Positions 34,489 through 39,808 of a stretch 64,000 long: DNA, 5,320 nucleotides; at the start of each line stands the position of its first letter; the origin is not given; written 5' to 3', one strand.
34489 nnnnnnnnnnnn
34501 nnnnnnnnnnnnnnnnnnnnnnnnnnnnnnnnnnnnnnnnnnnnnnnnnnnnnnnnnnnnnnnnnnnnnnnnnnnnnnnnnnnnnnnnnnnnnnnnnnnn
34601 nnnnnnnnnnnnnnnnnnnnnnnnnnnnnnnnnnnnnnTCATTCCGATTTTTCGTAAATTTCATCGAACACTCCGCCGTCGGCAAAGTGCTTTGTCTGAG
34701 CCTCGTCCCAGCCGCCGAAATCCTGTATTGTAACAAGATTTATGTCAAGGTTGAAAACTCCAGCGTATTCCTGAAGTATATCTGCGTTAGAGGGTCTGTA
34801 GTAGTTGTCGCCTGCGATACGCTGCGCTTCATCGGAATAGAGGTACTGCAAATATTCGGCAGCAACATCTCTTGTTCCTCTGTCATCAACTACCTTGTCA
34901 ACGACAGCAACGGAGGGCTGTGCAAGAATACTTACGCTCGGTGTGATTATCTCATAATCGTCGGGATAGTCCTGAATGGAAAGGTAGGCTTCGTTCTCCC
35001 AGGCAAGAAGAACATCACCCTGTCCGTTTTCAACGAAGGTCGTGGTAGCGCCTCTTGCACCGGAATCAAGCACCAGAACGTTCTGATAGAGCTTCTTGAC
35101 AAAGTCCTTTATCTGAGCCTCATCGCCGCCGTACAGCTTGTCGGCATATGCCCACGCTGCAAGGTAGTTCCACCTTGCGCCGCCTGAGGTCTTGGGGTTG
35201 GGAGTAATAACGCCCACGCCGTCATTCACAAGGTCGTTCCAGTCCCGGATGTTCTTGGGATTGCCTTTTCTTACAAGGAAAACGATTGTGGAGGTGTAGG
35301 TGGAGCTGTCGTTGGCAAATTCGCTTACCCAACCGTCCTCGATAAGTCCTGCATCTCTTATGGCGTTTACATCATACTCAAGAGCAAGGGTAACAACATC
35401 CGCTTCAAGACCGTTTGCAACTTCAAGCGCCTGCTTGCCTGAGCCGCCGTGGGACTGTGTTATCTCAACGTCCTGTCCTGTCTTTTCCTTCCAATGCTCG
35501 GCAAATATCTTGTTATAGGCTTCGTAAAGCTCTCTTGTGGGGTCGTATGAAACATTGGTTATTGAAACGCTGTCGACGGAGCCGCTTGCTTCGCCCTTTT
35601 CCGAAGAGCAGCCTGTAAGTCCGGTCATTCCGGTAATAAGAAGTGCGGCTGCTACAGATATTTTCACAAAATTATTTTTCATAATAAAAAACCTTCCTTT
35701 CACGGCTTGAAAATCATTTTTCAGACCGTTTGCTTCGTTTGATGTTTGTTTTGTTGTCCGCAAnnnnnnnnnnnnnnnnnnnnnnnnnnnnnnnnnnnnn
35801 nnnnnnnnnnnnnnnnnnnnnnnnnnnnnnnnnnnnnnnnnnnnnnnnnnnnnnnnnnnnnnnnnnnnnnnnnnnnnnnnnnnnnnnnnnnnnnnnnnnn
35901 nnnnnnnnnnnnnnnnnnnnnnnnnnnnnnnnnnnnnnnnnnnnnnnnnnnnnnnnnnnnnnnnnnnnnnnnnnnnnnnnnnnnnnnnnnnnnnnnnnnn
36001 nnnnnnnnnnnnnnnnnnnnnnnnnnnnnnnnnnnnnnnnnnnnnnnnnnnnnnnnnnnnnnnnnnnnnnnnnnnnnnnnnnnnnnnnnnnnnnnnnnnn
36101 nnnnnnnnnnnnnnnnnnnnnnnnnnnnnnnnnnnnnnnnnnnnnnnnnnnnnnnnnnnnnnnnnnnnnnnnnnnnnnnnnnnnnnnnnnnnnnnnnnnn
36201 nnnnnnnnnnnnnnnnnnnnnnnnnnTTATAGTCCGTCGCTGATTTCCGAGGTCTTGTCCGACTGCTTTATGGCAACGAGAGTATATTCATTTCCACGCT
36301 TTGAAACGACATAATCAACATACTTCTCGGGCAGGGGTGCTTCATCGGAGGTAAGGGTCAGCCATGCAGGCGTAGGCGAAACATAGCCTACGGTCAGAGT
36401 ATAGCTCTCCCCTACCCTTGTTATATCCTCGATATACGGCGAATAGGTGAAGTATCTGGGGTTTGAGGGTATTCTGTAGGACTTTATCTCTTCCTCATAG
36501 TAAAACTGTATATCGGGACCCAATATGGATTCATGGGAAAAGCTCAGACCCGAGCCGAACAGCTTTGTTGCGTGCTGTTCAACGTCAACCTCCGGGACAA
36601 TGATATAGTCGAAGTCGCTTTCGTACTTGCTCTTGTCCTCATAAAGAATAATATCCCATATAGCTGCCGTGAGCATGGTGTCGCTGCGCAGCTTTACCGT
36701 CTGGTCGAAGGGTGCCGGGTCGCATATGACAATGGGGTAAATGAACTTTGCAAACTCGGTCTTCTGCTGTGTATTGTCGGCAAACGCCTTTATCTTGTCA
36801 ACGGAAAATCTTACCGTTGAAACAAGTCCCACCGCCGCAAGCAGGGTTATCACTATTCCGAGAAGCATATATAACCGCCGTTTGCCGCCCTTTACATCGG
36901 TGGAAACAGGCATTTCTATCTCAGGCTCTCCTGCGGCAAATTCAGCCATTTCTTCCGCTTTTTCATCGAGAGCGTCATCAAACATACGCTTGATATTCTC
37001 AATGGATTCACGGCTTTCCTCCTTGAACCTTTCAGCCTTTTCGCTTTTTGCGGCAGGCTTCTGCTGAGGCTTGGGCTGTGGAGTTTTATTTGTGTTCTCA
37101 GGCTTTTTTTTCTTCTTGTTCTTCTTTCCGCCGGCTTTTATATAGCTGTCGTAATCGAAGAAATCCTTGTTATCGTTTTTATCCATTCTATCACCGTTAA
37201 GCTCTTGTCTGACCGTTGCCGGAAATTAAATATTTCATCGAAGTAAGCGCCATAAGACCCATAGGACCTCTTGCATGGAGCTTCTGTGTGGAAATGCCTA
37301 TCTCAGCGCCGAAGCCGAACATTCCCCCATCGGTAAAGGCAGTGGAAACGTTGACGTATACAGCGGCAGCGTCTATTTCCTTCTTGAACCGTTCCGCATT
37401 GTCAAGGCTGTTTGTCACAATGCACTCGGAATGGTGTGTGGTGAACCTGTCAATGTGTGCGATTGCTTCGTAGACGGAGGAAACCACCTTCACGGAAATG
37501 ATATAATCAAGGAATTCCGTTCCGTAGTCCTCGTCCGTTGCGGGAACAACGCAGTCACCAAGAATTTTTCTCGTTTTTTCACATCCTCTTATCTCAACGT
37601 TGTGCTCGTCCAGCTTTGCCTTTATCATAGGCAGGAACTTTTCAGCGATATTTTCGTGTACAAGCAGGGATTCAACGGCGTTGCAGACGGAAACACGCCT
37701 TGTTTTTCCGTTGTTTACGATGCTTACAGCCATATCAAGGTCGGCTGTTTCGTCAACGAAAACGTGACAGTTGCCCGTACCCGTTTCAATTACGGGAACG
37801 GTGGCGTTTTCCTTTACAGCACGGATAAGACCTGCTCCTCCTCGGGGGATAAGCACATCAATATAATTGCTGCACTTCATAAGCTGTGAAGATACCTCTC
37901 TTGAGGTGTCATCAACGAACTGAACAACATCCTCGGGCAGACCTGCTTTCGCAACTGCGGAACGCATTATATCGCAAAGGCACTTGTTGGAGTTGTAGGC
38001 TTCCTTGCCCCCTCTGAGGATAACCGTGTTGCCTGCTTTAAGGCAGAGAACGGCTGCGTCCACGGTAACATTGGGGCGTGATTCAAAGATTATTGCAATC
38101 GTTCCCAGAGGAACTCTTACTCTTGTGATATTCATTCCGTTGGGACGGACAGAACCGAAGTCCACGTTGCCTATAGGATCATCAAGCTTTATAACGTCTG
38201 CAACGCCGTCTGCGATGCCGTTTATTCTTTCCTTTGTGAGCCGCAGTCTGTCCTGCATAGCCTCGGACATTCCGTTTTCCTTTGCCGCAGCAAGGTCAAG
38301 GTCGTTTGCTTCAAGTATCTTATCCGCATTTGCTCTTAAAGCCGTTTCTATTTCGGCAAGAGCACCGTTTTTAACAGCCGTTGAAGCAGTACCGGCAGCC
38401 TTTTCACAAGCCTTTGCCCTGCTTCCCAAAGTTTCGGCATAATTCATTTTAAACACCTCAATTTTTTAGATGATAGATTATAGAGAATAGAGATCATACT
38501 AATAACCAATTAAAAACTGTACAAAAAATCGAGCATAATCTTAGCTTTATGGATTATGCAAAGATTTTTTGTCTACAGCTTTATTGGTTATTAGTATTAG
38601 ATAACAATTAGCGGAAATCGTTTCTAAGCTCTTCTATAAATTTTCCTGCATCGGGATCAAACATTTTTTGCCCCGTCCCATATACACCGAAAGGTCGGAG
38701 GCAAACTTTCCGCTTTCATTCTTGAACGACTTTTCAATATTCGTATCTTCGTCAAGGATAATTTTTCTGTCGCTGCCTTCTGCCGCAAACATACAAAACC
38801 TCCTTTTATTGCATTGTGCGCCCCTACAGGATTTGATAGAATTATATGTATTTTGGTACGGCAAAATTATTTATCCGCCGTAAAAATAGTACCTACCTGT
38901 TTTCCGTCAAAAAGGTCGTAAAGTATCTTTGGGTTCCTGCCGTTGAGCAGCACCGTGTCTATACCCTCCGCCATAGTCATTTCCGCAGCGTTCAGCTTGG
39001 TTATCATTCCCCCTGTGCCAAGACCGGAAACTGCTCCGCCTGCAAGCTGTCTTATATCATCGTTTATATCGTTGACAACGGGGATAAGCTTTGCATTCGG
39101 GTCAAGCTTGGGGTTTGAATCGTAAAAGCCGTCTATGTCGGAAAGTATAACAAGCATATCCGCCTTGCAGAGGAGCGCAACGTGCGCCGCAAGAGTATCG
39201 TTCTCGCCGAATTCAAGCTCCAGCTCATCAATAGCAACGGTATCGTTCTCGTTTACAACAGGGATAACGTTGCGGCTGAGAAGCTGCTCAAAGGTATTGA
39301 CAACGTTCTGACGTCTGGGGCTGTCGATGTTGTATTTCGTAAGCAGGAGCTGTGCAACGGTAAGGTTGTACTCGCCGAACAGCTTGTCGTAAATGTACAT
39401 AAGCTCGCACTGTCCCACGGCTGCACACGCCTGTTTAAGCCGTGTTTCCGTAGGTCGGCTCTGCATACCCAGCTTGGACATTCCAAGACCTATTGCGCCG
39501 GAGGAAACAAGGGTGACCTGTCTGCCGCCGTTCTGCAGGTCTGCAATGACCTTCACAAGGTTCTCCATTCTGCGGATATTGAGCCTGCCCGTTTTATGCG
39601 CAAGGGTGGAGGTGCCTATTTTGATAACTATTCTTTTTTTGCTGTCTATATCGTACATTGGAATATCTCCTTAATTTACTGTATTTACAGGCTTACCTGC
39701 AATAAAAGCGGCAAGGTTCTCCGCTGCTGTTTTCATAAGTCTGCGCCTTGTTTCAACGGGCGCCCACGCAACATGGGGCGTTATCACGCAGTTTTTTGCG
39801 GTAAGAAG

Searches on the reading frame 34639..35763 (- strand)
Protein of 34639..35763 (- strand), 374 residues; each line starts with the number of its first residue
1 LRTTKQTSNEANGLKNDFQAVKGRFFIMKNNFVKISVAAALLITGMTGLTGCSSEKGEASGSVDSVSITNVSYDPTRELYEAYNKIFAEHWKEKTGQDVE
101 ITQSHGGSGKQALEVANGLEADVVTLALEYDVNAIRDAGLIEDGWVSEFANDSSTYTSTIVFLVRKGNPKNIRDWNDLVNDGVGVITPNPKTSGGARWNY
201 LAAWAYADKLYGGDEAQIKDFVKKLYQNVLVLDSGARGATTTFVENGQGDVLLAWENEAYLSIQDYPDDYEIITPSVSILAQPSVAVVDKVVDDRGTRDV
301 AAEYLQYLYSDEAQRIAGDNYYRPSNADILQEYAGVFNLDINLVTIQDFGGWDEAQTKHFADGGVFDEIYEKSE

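Call 15: search_protein_families(library=pfam, proteins=[window:34639-35763:-])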
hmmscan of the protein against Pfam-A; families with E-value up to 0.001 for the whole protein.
window:34639-35763:- (374 aa): 3 families
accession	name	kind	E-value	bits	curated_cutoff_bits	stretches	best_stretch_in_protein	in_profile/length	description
PF13531.11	SBP_bac_11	-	2.4e-38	132.6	25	1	79-322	9-226/227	Bacterial extracellular solute-binding protein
PF01547.30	SBP_bac_1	-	2.2e-14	54.6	26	1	76-314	4-306/307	Bacterial extracellular solute-binding protein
PF13343.11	SBP_bac_6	-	1.5e-05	25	24.6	1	170-326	75-220/245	Bacterial extracellular solute-binding protein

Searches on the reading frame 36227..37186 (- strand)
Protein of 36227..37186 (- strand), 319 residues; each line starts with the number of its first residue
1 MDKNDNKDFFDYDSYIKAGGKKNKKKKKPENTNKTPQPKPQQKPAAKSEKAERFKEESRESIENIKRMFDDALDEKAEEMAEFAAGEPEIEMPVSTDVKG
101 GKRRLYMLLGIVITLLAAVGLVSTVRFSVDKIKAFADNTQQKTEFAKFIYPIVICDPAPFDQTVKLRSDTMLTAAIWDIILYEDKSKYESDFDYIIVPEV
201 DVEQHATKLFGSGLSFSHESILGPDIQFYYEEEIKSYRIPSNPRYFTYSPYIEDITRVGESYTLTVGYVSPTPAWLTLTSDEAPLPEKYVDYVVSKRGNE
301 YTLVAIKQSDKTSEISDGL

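Call 15: search_protein_families(library=pfam, proteins=[window:36227-37186:-])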
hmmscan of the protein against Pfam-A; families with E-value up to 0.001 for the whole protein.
window:36227-37186:- (319 aa): 0 families

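Call 28: find_encoding_contigs(protein=window:36227-37186:-, flank=1500, max_places=10)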
Protein window:36227-37186:- (319 aa): 3 contigs read that carry it; 3 places shown.
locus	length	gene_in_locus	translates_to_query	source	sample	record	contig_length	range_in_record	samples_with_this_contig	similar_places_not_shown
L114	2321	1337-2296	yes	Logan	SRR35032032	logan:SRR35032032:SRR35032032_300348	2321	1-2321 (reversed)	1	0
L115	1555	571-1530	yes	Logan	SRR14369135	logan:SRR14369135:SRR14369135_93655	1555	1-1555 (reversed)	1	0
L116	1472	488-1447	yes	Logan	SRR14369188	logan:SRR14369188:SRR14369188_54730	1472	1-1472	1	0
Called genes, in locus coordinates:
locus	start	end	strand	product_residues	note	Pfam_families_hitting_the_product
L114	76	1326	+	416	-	PF00171:Aldedh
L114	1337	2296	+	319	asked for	-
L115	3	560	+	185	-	?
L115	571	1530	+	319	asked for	-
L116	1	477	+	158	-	?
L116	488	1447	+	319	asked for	-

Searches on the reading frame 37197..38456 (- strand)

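Call 15: search_protein_families(library=pfam, proteins=[window:37197-38456:-])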
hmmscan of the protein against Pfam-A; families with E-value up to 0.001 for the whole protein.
window:37197-38456:- (419 aa): 1 family
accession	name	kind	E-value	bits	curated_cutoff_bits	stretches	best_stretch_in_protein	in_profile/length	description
PF00171.27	Aldedh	-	3.3e-25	89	23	2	15-287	32-298/461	Aldehyde dehydrogenase family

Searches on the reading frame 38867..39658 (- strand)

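Call 15: search_protein_families(library=pfam, proteins=[window:38867-39658:-])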
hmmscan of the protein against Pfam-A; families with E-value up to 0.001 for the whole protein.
window:38867-39658:- (263 aa): 1 family
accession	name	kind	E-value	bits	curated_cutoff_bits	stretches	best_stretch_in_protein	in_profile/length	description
PF00696.33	AA_kinase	-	2.7e-47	161.9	24.9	1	8-239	1-234/234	Amino acid kinase family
